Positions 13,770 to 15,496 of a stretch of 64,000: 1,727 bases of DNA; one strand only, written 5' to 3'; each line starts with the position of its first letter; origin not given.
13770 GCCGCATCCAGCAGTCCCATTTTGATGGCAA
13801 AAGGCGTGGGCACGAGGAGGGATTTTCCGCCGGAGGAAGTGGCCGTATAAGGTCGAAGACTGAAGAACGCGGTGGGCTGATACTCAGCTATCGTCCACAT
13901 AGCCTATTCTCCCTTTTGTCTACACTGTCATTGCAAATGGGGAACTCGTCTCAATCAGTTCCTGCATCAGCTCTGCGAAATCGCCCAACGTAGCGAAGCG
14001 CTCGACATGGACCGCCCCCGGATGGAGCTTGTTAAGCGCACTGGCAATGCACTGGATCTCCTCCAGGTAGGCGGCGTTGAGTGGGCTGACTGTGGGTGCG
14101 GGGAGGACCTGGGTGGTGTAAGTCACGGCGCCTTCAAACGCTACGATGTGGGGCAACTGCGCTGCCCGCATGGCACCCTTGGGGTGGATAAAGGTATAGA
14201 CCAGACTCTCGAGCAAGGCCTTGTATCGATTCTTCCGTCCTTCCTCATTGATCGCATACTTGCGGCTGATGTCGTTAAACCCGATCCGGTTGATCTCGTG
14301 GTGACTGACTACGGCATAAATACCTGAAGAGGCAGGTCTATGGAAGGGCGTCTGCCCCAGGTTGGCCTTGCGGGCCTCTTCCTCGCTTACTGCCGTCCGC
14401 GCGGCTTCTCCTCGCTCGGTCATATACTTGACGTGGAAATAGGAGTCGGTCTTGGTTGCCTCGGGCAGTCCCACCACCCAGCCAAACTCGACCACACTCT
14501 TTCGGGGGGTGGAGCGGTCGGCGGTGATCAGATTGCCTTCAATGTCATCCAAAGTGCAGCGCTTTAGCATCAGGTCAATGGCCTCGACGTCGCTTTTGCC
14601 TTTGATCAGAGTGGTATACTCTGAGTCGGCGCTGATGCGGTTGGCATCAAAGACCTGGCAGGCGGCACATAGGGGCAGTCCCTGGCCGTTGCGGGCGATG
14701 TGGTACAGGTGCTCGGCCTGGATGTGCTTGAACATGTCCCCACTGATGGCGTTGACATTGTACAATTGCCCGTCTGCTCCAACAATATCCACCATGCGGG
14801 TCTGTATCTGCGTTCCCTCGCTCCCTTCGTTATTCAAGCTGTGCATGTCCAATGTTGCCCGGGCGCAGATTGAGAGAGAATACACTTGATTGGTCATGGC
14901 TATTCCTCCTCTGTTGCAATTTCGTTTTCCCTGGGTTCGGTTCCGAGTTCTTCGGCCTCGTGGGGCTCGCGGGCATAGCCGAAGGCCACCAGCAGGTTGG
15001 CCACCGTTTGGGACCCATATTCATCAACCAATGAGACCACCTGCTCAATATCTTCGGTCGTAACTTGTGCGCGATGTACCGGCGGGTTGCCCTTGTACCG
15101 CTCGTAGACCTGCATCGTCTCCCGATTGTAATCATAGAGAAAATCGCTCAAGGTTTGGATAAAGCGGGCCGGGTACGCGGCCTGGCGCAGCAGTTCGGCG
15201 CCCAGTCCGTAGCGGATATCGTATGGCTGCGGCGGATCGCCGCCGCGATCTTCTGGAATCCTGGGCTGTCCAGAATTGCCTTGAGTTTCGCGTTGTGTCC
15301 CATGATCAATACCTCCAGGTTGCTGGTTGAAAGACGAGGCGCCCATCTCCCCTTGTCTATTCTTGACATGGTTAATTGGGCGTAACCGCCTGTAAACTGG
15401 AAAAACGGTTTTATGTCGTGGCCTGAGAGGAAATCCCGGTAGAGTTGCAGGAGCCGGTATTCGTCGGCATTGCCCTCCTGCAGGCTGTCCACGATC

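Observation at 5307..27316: Composite CRISPR-Cas locus: a complete III-C-ordered effector module nested between cas3 and a type I cas8-cas7-cas5 set, served by one cas6, one adaptation module and one array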

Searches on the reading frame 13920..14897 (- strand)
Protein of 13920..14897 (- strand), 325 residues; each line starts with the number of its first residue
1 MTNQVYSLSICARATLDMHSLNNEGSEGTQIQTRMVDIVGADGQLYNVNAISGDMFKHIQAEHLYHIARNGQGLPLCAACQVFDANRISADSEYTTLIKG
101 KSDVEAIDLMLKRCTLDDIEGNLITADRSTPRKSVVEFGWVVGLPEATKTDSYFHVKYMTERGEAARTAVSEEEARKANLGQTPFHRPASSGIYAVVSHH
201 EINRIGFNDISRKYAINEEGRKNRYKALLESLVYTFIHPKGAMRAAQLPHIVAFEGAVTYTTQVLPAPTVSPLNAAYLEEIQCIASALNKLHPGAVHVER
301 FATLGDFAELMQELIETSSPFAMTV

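Call 6: search_protein_families(library=padloc, proteins=[window:13920-14897:-], max_evalue=0.01)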
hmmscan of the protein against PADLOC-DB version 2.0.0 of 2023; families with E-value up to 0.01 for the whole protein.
window:13920-14897:- (325 aa): 7 families
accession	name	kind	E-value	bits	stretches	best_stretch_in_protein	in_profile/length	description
PDLC01610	Cas7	-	4.5e-56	187.9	1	10-280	1-239/241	CAS-I; effector_G7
PDLC01298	Cas7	-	2e-27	94.3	1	12-282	2-255/262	CAS-I; effector_G7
PDLC00957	Cas7a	-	1.3e-25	88.4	1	8-287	2-281/284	"CRISPR-associated protein Cas7/Csa2, subtype I-A/APERN"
PDLC01455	Cas7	-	1.5e-24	85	1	7-285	3-231/268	CAS-I; effector_G7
PDLC00960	Cas7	-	3.6e-23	80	1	9-263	2-238/240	CRISPR-associated autoregulator DevR family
PDLC01263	Cas7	-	1.5e-20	71.8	1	15-262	2-203/205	CAS-I; effector_G7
PDLC01300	Cas7b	-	6.5e-07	27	1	117-253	77-197/266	CAS-I-B; effector_G7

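Call 7: search_protein_families(library=ncbifam, proteins=[window:13920-14897:-], max_evalue=0.001)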
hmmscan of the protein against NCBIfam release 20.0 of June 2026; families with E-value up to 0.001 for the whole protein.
window:13920-14897:- (325 aa): 2 families
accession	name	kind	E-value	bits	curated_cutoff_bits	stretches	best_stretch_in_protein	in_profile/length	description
TIGR02583.1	DevR_archaea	exception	4.8e-25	88.4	212.6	1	8-287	2-281/284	type I-A CRISPR-associated protein Cas7/Csa2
TIGR01875.1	cas_MJ0381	subfamily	1.4e-22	80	67.3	1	9-263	2-238/240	DevR family CRISPR-associated autoregulator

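Call 76: find_encoding_contigs(protein=window:13920-14897:-, flank=10000, max_places=10)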
Protein window:13920-14897:- (325 aa): 6 contigs read that carry it; 6 places shown.
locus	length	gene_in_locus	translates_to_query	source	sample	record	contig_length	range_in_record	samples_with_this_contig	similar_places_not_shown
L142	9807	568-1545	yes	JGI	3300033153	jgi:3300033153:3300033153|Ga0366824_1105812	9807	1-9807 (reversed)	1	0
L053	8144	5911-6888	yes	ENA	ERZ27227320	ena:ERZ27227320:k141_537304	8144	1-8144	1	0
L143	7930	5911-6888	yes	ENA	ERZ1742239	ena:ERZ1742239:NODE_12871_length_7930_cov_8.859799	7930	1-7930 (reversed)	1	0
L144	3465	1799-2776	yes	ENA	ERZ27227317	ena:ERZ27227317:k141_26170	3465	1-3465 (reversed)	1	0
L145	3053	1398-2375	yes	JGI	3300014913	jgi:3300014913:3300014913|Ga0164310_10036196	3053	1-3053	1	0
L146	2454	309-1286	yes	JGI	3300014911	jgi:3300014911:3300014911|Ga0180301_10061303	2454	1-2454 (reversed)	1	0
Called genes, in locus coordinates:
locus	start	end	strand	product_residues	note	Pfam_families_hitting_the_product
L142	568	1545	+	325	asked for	PF01905:DevR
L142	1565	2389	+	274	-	-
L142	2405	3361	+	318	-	PF27225:AF_1859_N, PF10040:CRISPR_Cas6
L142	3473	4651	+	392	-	PF01867:Cas_Cas1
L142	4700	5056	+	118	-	PF09827:CRISPR_Cas2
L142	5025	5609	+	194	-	PF01930:Cas_Cas4, PF12705:PDDEXK_1, PF06023:Csa1 (weak)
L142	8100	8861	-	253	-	PF00106:adh_short, PF08659:KR, PF23441:SDR (weak), PF13561:adh_short_C2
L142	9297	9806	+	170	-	?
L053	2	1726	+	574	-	?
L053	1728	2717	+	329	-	PF03787:RAMPs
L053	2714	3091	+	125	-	-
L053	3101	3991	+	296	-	-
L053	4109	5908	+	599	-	-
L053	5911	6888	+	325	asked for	PF01905:DevR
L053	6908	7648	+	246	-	-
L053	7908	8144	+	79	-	?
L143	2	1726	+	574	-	?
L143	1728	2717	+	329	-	PF03787:RAMPs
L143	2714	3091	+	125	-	-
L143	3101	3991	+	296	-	-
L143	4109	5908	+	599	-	-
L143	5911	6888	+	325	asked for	PF01905:DevR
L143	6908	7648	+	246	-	-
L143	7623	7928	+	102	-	?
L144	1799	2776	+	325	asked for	PF01905:DevR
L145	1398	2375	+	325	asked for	PF01905:DevR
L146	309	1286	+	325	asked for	PF01905:DevR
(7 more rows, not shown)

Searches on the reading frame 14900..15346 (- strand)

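Call 6: search_protein_families(library=padloc, proteins=[window:14900-15346:-], max_evalue=0.01)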
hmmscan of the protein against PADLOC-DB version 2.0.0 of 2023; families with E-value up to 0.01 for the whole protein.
window:14900-15346:- (148 aa): 2 families
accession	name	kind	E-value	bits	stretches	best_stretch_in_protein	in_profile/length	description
PDLC01417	Cas8a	-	2.1e-21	74.1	1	40-147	449-553/555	CAS-I-A; effector_LS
PDLC01488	Cas11a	-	0.0045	15.2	1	93-130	66-103/105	CAS-I-A; effector_SS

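Call 7: search_protein_families(library=ncbifam, proteins=[window:14900-15346:-], max_evalue=0.001)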
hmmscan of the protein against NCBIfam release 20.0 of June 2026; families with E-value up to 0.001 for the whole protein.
window:14900-15346:- (148 aa): 0 families

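Call 27: search_protein_families(library=pfam, proteins=[window:14900-15346:-], max_evalue=0.01)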
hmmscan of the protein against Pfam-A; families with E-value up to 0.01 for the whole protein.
window:14900-15346:- (148 aa): 0 families
